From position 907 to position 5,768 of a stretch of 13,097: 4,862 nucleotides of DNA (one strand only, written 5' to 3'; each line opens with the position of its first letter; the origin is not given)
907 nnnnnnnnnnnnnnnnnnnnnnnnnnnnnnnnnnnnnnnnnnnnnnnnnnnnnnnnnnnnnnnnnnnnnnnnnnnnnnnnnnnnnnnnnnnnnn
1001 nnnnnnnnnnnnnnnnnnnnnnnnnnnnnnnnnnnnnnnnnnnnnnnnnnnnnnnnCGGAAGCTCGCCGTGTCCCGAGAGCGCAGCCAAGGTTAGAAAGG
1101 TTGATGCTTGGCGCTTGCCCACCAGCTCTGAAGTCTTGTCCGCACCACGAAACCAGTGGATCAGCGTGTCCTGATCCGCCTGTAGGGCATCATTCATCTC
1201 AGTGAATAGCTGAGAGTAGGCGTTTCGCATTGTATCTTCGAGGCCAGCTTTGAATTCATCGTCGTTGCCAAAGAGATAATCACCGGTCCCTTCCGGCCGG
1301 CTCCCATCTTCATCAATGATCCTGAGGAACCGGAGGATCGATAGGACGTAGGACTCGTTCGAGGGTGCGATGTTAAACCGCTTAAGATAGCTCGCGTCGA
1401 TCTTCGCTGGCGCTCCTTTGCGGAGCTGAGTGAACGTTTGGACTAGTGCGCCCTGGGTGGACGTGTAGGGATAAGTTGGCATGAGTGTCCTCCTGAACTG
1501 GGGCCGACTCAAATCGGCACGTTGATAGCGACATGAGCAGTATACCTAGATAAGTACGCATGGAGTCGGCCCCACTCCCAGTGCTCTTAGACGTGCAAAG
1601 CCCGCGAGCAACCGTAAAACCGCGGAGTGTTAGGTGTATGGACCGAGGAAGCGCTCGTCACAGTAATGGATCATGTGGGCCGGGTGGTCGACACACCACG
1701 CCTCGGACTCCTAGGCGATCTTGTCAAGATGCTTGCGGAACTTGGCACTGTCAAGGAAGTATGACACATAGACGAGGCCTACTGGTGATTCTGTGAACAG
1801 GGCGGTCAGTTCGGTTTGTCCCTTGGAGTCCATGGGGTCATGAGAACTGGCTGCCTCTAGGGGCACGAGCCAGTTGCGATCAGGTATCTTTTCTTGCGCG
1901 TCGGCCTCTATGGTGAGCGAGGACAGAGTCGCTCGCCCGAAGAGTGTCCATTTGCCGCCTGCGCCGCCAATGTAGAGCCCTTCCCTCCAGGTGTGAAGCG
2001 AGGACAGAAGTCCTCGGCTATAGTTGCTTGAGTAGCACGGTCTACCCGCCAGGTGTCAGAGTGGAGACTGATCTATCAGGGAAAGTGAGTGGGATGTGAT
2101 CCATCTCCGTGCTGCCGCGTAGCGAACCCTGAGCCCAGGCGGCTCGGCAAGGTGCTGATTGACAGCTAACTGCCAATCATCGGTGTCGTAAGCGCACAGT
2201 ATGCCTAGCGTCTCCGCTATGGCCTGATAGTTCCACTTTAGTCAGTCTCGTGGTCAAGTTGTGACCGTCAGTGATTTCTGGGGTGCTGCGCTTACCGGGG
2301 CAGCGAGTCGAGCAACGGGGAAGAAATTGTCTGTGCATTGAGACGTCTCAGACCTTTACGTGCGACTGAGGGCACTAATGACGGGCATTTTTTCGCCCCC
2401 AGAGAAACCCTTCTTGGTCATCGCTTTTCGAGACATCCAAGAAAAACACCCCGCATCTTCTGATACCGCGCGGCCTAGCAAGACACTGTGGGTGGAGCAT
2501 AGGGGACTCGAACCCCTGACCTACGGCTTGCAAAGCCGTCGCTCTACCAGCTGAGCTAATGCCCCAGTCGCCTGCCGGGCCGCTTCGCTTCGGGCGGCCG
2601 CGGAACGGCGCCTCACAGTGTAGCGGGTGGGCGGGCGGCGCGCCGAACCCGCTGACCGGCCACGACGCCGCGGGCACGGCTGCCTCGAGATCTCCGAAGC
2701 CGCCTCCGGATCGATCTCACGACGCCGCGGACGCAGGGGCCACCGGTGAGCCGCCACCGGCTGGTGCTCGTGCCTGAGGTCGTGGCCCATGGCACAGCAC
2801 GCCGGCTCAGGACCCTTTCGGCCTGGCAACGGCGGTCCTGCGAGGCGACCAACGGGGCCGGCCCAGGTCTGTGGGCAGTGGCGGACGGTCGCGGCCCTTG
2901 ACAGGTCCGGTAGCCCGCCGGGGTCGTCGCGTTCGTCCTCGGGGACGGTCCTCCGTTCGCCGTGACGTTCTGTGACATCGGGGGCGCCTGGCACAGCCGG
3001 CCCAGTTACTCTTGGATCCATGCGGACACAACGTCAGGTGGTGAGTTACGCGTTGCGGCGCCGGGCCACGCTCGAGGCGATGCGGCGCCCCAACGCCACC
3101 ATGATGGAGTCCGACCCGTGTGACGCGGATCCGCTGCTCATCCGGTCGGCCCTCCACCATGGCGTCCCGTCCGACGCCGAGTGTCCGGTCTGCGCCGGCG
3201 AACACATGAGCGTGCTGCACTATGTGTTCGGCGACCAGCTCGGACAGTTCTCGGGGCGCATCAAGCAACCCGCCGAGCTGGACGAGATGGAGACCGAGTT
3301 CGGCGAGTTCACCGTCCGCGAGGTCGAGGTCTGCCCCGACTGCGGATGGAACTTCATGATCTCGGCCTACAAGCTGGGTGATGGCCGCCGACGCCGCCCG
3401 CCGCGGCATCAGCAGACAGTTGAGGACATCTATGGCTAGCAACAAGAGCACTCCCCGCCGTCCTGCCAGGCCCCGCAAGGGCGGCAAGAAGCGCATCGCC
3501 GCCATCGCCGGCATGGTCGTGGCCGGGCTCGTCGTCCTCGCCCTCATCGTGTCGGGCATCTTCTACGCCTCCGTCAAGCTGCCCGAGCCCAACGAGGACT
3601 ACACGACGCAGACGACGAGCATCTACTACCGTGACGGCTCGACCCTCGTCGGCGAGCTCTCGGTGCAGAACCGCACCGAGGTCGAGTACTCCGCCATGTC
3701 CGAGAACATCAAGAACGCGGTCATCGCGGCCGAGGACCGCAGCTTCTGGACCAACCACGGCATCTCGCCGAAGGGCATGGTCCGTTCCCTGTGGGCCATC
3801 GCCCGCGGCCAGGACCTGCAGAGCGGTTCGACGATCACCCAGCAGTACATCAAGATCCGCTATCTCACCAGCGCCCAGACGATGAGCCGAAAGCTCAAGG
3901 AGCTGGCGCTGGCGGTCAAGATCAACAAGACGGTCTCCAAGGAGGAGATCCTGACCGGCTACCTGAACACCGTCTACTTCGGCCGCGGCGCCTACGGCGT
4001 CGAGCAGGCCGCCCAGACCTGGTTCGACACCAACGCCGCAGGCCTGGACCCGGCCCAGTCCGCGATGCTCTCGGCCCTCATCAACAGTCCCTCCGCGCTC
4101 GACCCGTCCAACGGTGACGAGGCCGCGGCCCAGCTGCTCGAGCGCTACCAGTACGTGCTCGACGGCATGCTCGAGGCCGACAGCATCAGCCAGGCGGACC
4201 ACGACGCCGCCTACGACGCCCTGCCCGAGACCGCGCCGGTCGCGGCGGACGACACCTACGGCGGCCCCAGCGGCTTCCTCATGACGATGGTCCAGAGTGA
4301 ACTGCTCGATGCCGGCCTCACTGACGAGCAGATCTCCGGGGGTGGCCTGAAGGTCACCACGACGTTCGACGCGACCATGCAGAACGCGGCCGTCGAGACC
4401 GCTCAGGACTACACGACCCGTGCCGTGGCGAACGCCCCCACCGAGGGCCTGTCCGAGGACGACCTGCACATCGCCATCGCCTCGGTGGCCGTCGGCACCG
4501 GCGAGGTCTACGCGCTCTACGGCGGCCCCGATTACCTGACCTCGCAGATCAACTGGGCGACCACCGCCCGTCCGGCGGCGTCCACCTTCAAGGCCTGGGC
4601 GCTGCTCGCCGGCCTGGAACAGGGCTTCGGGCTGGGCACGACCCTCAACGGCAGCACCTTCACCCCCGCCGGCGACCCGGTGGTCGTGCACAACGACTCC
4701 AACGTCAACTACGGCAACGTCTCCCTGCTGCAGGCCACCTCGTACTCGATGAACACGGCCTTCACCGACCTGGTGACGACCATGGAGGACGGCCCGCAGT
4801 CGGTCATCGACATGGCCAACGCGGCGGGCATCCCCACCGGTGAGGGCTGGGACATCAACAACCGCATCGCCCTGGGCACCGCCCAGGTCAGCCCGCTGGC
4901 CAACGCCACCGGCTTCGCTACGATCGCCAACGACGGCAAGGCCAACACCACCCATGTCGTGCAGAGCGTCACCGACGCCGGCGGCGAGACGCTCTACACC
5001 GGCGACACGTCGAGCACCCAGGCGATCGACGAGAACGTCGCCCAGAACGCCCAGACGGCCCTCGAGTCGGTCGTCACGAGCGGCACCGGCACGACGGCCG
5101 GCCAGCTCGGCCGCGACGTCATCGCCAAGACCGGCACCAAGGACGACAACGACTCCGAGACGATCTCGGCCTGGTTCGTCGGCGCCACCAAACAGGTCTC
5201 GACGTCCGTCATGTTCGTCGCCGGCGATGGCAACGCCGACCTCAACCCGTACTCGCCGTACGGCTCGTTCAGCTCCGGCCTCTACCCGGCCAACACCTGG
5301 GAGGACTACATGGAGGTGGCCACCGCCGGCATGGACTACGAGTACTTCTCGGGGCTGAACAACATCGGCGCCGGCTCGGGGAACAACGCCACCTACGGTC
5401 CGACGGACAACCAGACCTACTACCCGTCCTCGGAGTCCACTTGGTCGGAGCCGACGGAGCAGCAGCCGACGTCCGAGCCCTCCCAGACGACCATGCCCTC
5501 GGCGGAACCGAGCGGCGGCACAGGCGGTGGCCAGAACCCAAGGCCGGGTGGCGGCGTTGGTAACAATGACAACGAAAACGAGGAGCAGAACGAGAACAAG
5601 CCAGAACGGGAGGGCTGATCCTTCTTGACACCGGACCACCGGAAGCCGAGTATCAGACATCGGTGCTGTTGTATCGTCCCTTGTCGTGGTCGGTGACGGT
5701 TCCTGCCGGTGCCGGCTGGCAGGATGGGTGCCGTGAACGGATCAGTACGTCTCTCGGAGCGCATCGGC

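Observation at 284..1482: Translationally coupled DUF5343-like and TIGR02391 (HEPN-like) pair: candidate undescribed toxin or defence module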

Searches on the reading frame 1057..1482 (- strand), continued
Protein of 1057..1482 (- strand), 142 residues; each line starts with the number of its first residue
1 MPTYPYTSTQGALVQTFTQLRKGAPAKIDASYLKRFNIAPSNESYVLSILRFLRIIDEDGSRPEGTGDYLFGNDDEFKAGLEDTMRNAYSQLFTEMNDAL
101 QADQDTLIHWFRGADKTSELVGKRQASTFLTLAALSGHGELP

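Call 97: find_encoding_contigs(protein=P0419, flank=4000, max_places=4)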
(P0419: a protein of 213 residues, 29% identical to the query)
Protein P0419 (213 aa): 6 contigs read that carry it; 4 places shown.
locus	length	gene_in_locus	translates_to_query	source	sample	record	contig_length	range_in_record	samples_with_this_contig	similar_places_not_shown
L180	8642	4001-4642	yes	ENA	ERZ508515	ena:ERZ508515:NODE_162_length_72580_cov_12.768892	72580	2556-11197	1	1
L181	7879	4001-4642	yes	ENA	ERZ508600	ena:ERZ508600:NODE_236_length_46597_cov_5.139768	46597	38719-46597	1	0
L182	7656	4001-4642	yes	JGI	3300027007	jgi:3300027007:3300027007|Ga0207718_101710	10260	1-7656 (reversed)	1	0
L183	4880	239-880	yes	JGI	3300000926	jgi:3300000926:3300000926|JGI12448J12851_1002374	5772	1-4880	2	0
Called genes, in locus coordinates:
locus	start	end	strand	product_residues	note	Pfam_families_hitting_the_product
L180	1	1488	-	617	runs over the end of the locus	PF00270:DEAD, PF00271:Helicase_C, PF16124:RecQ_Zn_bind, PF09382:RQC, PF00570:HRDC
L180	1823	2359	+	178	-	PF01936:NYN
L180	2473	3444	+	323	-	PF16289:PIN_12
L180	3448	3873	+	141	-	-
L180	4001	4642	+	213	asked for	PF17278:DUF5343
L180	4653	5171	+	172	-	-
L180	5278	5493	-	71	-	-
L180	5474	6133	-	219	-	-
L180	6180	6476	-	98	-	-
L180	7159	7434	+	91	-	-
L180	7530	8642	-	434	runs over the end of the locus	PF01794:Ferric_reduct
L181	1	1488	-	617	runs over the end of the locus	PF00270:DEAD, PF00271:Helicase_C, PF16124:RecQ_Zn_bind, PF09382:RQC, PF00570:HRDC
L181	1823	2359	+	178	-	PF01936:NYN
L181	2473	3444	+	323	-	PF16289:PIN_12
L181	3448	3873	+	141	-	-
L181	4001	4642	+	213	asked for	PF17278:DUF5343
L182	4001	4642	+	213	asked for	PF17278:DUF5343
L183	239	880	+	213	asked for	PF17278:DUF5343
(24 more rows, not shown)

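Call 104: search_protein_families(library=pfam, proteins=[L173:971-1486:+, L178:5630-6139:+, L180:4653-5168:+, L177:5079-5651:+], max_evalue=1)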
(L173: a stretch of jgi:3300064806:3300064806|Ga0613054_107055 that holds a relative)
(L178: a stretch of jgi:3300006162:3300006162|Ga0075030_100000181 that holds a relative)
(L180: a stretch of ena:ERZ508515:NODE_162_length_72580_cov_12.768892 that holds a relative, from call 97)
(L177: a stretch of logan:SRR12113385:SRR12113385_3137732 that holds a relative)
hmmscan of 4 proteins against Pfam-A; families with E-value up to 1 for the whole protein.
L173:971-1486:+ (172 aa): 3 families
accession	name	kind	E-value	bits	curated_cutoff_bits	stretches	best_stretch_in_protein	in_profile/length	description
PF13643.11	DUF4145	-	7.5e-08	32.8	23.1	1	63-156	7-85/88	Domain of unknown function (DUF4145)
PF10874.13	DUF2746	-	0.045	14.6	23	1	97-162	7-70/101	Protein of unknown function (DUF2746)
PF13977.11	TetR_C_6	-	0.86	10.2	27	0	5-22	68-85/115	BetI-type transcriptional repressor, C-terminal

L178:5630-6139:+ (170 aa): 1 family
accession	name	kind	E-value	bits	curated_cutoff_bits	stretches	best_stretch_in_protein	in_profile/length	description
PF13643.11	DUF4145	-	0.00098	19.6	23.1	1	59-151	6-82/88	Domain of unknown function (DUF4145)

L180:4653-5168:+ (172 aa): 2 families
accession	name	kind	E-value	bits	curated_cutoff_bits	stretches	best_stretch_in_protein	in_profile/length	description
PF13643.11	DUF4145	-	0.00063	20.2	23.1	1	67-146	11-76/88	Domain of unknown function (DUF4145)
PF20859.2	RHA1_ro05818_N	-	0.46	11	27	0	152-170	29-47/58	Hypothetical protein RHA1_ro05818, N-terminal helical domain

L177:5079-5651:+ (191 aa): 1 family
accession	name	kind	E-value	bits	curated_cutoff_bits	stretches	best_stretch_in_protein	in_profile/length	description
PF09509.15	Hypoth_Ymh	-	4.8e-32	110.8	25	1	63-173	10-119/119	Protein of unknown function (Hypoth_ymh)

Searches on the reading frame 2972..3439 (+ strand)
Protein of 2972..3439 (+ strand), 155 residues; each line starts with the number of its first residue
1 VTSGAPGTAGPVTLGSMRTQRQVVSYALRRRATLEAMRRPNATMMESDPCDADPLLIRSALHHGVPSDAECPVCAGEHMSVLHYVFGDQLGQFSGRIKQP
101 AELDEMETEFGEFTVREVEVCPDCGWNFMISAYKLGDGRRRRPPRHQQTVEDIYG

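Call 109: search_protein_families(library=pfam, proteins=[window:2972-3439:+], max_evalue=0.0001)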
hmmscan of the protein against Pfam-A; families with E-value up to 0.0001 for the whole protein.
window:2972-3439:+ (155 aa): 1 family
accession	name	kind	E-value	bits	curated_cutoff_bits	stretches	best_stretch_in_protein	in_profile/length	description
PF17249.8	DUF5318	-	7.6e-40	136.2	31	1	17-147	1-129/131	Family of unknown function (DUF5318)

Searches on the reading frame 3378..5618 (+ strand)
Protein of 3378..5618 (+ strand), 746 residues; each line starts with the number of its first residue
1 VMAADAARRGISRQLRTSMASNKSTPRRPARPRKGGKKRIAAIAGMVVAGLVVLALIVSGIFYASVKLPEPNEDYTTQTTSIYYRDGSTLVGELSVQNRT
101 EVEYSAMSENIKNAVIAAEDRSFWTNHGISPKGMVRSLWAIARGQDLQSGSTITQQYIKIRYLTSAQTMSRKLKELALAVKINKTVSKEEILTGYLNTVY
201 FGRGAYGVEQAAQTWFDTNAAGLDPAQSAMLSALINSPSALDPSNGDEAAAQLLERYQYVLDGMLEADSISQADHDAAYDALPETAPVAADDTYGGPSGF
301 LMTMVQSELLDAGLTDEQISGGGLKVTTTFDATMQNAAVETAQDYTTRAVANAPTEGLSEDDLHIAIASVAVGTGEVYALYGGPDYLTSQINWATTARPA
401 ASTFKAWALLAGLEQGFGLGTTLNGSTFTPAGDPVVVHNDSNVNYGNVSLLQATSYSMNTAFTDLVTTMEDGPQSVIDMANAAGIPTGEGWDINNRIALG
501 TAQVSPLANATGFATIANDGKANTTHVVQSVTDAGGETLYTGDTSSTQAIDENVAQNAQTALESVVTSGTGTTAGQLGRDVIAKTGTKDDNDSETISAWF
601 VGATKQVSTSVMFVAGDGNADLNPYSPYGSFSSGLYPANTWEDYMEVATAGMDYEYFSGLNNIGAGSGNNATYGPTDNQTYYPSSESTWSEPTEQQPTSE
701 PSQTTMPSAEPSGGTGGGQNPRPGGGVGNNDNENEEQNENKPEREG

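Call 109: search_protein_families(library=pfam, proteins=[window:3378-5618:+], max_evalue=0.0001)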
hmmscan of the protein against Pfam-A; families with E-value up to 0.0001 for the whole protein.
window:3378-5618:+ (746 aa): 2 families
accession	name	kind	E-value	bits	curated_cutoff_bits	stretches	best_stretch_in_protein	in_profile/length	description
PF00912.28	Transgly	-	1.5e-54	184.5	27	1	90-264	4-177/178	Transglycosylase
PF00905.27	Transpeptidase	-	5.2e-24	85.4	22.1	1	372-614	8-275/299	Penicillin binding protein transpeptidase domain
